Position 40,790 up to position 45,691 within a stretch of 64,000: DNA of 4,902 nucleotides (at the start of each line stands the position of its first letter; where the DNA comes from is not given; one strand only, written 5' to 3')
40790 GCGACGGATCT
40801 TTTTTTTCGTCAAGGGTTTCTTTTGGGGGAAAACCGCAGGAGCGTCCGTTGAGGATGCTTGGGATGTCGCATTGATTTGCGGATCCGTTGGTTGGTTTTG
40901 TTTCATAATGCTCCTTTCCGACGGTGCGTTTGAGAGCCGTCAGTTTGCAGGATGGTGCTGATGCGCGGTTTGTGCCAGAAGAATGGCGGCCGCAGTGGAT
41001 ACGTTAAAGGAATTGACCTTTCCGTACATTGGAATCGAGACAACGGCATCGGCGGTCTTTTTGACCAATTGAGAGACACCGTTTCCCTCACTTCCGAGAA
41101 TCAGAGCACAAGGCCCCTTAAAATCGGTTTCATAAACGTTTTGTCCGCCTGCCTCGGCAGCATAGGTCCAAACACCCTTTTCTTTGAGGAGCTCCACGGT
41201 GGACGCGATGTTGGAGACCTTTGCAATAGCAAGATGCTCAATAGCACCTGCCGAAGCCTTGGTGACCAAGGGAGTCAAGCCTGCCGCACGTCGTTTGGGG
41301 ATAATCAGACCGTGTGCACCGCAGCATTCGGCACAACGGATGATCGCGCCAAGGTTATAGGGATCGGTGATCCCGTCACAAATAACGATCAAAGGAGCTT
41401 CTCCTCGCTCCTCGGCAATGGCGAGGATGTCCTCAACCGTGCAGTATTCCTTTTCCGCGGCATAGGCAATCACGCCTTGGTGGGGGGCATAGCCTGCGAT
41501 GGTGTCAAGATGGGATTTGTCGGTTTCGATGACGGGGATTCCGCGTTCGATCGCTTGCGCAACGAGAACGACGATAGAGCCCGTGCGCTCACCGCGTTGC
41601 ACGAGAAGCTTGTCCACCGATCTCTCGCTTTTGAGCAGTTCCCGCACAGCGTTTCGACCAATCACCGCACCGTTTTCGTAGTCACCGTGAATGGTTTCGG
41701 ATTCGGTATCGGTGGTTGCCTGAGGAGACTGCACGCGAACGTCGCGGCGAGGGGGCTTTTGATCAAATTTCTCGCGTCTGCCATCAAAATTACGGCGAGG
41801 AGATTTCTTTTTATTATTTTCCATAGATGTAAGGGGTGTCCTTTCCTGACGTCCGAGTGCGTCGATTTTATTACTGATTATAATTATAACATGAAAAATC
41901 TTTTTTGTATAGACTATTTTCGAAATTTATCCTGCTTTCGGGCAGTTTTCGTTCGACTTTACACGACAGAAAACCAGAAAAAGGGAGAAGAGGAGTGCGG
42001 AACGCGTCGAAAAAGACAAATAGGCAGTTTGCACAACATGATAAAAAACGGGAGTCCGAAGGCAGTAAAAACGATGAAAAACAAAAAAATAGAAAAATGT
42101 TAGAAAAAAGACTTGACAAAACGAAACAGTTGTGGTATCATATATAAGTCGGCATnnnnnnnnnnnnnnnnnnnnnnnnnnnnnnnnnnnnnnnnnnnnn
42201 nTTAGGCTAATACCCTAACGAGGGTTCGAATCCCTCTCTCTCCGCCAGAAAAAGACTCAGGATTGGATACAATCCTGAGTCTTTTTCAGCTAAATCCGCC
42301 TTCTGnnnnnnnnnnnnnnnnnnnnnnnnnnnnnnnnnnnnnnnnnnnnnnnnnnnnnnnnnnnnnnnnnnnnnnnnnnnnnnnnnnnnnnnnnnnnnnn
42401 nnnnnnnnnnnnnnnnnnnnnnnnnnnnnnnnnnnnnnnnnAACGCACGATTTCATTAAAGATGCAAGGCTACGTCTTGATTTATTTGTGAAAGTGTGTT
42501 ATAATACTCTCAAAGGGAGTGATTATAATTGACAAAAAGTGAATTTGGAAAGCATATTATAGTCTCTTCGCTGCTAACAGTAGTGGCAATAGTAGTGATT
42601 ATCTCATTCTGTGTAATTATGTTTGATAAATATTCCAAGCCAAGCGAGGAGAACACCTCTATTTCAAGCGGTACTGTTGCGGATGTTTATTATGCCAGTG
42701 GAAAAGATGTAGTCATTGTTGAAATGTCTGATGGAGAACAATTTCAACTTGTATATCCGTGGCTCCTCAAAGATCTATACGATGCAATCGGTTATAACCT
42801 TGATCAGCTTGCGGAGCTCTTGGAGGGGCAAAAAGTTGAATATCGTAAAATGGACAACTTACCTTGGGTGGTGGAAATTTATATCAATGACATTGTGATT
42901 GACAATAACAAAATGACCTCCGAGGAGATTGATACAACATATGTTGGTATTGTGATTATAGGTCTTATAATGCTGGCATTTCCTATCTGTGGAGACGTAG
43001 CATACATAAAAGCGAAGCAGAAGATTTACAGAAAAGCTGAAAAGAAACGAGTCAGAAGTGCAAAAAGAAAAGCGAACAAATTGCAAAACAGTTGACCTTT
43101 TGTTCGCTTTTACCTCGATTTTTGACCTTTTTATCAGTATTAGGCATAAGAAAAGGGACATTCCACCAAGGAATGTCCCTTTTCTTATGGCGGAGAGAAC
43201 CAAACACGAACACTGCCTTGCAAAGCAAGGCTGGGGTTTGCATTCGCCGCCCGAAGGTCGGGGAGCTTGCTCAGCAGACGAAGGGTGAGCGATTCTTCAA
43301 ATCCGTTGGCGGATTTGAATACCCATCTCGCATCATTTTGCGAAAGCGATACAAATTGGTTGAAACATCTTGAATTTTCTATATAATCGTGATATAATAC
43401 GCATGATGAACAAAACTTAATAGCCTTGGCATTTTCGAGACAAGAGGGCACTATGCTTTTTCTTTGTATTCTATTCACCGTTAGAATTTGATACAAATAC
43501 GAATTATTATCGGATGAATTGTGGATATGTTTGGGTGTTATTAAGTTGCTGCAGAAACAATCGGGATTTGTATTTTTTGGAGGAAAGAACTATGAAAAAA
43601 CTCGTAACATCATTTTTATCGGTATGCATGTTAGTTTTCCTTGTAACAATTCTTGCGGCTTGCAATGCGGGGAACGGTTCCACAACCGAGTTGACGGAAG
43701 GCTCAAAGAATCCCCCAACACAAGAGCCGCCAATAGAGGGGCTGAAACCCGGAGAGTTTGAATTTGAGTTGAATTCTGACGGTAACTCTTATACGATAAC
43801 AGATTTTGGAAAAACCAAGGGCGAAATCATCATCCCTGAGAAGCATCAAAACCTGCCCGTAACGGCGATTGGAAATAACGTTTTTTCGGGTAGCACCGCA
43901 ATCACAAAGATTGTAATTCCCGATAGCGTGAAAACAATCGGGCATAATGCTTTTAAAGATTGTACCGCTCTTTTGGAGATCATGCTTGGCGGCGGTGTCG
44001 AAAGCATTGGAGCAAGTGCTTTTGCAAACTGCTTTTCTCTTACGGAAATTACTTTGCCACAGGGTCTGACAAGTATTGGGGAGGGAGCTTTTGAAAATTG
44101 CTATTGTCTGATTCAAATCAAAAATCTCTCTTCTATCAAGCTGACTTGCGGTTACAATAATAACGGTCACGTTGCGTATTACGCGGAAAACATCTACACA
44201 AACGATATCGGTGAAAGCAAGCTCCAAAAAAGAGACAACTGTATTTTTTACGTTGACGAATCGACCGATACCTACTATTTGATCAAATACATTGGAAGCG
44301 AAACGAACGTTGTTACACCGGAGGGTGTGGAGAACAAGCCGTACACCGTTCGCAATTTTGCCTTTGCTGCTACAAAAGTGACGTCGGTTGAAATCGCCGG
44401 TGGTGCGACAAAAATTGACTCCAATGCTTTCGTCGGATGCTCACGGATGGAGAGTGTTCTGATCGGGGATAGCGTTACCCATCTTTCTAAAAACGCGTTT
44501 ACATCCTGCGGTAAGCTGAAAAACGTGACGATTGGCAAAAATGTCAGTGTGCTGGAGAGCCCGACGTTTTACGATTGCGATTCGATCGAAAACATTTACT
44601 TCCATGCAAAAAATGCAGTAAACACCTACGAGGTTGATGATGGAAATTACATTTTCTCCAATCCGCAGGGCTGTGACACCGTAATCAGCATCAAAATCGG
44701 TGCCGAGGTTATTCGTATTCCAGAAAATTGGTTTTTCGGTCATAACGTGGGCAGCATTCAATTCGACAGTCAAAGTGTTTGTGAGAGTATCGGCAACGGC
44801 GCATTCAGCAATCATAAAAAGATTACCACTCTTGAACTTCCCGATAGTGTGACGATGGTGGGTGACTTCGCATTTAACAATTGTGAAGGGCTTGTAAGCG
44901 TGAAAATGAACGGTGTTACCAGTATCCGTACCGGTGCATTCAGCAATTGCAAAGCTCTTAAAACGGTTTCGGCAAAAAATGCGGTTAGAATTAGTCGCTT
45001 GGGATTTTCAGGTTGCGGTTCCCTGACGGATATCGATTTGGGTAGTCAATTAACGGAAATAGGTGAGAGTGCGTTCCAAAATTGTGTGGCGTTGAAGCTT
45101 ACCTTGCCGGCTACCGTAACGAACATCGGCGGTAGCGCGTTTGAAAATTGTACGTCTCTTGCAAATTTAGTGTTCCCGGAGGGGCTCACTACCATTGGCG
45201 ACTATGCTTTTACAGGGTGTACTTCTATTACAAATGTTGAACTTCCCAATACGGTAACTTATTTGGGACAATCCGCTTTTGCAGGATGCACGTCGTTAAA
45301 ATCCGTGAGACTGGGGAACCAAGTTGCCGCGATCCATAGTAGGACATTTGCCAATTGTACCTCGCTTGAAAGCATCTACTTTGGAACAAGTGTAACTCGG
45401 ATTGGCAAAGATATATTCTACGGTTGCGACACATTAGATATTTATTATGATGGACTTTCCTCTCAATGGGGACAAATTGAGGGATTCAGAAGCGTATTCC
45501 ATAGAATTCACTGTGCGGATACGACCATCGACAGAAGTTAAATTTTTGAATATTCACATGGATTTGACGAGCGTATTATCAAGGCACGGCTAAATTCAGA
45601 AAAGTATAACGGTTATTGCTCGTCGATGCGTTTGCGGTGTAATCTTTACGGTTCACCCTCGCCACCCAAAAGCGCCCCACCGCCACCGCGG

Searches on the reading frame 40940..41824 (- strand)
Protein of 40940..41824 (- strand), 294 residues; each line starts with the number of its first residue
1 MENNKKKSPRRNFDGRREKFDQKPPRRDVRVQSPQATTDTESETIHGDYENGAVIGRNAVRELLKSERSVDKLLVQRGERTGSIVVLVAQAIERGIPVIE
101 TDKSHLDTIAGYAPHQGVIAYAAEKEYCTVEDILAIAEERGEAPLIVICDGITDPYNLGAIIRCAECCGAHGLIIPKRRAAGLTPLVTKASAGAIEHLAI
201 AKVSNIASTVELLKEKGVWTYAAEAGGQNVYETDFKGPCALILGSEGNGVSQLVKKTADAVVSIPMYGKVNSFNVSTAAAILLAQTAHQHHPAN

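Call 7: search_protein_families(library=pfam, proteins=[window:40940-41824:-])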
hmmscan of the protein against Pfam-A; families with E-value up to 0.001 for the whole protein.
window:40940-41824:- (294 aa): 2 families
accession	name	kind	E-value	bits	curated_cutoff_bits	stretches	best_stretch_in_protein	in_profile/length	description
PF00588.24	SpoU_methylase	-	1.2e-43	149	29.7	1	145-283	2-141/142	SpoU rRNA Methylase family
PF08032.17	SpoU_sub_bind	-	3.7e-17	62.9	22.8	1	54-127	2-75/76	RNA 2'-O ribose methyltransferase substrate binding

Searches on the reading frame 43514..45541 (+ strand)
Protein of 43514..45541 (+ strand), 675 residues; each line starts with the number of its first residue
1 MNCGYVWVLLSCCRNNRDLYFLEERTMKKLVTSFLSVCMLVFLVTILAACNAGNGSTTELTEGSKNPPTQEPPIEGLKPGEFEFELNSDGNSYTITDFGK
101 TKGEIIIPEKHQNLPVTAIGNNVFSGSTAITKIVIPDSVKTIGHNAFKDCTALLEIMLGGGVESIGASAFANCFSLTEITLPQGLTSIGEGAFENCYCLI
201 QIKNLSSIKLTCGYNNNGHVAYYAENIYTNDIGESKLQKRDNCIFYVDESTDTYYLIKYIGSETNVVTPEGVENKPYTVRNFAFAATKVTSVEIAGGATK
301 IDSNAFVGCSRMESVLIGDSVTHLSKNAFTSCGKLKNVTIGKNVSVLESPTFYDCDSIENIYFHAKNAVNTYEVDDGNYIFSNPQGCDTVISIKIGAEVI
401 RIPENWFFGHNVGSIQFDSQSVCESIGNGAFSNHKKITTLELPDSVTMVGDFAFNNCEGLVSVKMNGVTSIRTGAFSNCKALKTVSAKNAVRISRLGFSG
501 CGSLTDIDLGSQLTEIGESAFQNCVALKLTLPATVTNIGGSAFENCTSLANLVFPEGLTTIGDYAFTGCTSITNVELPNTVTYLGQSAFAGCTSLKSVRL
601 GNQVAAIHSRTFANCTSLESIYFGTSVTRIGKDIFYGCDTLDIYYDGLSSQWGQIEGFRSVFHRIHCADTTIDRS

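Call 7: search_protein_families(library=pfam, proteins=[window:43514-45541:+])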
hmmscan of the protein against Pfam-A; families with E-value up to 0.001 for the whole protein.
window:43514-45541:+ (675 aa): 4 families
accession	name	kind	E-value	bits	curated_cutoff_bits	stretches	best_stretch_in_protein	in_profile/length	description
PF13306.12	LRR_5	-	7.6e-118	388.3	27.7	5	514-641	1-126/127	BspA type Leucine rich repeat region (6 copies)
PF13855.12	LRR_8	-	5.4e-15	55.3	27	0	579-622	11-55/61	Leucine rich repeat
PF23952.1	LRR_EndoS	-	1.3e-05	25.8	27.9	0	432-470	56-94/116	Endo-beta-N-acetylglucosaminidase EndoS LRR domain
PF12799.13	LRR_4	-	0.0005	20.7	27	0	593-625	1-33/44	Leucine Rich repeats (2 copies)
